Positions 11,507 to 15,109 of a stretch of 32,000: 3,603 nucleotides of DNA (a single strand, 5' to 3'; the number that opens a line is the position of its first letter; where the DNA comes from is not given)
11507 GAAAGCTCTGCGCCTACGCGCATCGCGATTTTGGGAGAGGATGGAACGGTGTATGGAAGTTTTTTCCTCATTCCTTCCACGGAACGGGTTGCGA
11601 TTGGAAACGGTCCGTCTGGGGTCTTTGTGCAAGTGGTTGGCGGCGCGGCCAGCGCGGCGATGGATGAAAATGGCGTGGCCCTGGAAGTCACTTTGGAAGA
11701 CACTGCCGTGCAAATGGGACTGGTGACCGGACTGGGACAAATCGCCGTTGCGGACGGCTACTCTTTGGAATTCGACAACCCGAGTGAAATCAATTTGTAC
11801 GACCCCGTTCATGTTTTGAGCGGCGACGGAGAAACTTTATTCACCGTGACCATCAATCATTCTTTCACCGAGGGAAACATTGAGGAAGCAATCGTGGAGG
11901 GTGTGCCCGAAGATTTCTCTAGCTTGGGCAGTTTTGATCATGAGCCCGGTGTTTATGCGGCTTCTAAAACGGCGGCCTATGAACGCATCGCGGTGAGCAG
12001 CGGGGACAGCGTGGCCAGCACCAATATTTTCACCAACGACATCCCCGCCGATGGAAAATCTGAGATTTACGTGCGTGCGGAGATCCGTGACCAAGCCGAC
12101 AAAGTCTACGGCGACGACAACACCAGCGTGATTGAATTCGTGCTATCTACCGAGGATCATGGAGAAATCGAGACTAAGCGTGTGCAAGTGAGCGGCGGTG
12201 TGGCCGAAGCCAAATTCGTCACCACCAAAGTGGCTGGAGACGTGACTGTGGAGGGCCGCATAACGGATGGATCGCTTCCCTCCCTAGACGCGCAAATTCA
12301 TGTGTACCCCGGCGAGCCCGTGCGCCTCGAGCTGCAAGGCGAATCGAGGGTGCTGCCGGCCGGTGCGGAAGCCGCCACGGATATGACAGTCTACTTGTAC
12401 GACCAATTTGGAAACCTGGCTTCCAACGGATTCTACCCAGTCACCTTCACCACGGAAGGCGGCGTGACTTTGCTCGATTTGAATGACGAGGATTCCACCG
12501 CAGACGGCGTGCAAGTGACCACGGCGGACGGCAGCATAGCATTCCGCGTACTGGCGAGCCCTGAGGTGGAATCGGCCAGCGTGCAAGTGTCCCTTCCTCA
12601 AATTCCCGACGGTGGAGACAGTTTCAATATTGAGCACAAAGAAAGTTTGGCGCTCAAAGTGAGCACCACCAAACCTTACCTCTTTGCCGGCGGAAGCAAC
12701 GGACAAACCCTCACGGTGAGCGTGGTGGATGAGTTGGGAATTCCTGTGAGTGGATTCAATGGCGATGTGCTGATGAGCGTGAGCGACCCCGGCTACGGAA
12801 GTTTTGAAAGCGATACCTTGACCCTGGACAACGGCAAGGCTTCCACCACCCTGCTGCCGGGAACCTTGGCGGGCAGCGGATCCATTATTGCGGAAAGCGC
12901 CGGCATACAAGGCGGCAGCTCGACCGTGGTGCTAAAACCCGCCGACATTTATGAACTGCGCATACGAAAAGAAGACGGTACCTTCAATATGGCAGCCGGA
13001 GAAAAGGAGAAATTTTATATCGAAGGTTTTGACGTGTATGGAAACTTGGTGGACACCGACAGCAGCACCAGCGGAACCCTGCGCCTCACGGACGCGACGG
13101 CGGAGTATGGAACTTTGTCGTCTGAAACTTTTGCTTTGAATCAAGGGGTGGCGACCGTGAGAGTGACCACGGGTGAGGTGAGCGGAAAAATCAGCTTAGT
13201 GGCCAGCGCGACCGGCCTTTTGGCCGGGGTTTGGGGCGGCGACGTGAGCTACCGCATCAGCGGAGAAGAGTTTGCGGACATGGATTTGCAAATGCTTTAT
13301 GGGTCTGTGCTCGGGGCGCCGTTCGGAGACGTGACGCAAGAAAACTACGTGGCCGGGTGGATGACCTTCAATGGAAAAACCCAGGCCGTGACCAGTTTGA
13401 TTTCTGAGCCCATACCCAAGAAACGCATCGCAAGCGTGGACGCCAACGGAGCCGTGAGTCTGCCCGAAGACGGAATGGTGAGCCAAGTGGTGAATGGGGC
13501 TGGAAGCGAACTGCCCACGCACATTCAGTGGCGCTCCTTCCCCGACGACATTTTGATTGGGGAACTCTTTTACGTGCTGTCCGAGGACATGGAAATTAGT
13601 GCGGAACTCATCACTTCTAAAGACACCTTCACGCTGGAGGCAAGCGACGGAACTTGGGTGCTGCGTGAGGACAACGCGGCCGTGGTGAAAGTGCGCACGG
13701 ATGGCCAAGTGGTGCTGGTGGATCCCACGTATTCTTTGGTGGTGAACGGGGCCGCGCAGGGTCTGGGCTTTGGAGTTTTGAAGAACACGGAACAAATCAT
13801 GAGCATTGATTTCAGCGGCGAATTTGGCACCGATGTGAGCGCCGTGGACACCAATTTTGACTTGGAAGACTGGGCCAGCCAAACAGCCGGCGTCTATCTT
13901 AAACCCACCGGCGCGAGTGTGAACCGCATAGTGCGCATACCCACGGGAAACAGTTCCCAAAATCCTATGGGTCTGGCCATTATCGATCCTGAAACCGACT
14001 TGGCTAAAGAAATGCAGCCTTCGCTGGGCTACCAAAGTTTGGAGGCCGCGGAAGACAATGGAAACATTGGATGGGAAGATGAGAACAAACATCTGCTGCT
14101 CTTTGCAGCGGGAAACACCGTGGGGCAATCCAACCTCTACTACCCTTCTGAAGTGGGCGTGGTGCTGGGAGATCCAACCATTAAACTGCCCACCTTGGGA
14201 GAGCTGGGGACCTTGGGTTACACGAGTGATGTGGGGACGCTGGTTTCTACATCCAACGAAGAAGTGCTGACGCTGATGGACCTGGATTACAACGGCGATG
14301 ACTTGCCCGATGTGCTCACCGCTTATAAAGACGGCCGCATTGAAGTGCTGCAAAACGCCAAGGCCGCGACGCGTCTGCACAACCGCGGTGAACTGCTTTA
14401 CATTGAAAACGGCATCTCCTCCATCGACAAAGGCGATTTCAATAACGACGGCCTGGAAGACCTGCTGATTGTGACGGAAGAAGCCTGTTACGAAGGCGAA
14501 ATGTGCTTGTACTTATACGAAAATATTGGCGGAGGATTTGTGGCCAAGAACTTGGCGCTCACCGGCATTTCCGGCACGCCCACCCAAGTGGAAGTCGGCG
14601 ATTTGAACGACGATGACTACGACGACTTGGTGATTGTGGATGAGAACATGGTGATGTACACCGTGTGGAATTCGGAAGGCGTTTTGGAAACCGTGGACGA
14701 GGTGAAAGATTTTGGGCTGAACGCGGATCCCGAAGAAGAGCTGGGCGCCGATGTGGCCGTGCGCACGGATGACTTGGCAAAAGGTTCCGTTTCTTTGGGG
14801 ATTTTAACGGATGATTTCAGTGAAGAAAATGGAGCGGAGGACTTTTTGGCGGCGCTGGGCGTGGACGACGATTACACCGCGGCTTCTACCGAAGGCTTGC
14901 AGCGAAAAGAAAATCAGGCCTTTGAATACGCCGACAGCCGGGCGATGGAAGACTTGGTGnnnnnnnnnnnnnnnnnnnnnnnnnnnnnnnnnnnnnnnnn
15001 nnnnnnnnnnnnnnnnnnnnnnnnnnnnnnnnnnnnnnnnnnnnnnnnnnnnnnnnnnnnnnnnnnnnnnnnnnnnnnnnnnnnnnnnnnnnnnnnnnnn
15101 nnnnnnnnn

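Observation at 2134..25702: Locus-level hypothesis: a pilus machine, a wall-anchored giant fibre and an accessory cassette as one surface-attachment system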

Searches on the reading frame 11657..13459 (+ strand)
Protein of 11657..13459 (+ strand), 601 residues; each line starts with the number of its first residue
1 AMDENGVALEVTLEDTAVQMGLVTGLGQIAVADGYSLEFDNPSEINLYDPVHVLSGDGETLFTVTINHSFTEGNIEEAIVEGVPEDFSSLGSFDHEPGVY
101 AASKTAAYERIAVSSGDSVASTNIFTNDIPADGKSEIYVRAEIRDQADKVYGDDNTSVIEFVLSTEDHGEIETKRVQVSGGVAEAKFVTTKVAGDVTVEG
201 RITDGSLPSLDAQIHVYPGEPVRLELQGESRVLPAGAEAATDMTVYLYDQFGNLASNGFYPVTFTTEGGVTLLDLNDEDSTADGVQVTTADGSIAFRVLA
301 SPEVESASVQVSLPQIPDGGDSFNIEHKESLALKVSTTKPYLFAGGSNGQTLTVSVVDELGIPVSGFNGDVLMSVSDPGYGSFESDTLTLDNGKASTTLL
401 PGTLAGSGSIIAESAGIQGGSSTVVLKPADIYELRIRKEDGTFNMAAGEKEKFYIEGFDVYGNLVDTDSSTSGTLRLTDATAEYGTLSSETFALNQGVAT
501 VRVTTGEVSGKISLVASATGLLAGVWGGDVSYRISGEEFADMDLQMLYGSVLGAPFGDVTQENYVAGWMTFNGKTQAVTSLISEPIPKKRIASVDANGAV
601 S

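Call 49: search_protein_families(library=pfam, proteins=[window:11657-13459:+], max_evalue=1)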
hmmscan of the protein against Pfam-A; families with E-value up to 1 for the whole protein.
window:11657-13459:+ (601 aa): 3 families
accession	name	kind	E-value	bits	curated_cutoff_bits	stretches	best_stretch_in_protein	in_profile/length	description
PF18565.7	Glyco_hydro2_C5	-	9.4e-12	45.2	32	3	224-314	1-95/103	Glycoside hydrolase family 2 C-terminal domain 5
PF02369.22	Big_1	-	9e-10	39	34.9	3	334-424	3-90/93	Bacterial Ig-like domain (group 1)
PF09134.16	Invasin_D3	-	1.5e-09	38.7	33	3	337-423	9-91/98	Invasin, domain 3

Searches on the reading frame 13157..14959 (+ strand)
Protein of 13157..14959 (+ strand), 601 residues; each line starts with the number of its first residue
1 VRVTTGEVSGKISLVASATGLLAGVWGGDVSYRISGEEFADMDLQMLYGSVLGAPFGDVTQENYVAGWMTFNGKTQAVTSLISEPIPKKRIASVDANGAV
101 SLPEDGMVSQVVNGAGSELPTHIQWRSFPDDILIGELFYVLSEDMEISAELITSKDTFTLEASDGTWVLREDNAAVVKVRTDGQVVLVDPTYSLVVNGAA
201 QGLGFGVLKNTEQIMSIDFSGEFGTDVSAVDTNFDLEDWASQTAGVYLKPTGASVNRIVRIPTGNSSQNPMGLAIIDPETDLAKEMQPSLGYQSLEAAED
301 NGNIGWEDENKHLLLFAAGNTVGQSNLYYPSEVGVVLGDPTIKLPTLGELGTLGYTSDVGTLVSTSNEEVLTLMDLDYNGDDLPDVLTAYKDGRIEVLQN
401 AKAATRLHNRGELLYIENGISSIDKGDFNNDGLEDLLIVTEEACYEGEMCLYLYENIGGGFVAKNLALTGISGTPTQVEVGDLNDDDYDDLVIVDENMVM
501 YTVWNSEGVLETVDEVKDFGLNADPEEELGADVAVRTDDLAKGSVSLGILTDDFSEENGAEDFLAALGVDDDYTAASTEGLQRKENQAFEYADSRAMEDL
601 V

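Call 49: search_protein_families(library=pfam, proteins=[window:13157-14959:+], max_evalue=1)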
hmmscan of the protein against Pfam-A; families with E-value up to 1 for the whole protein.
window:13157-14959:+ (601 aa): 4 families
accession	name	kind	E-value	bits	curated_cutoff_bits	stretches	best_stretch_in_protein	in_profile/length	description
PF13517.12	FG-GAP_3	-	4.7e-14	53.2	26.9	2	427-493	1-61/61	FG-GAP-like repeat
PF01839.29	FG-GAP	-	0.0003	21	22.1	2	421-438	3-20/37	FG-GAP repeat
PF23743.1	Beta-prop_BBS7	-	0.00078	19.3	27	1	365-440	216-289/299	BBS7 beta-propeller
PF18906.5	Phage_tube_2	-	0.033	14.2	27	1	2-245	43-146/266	Phage tail tube protein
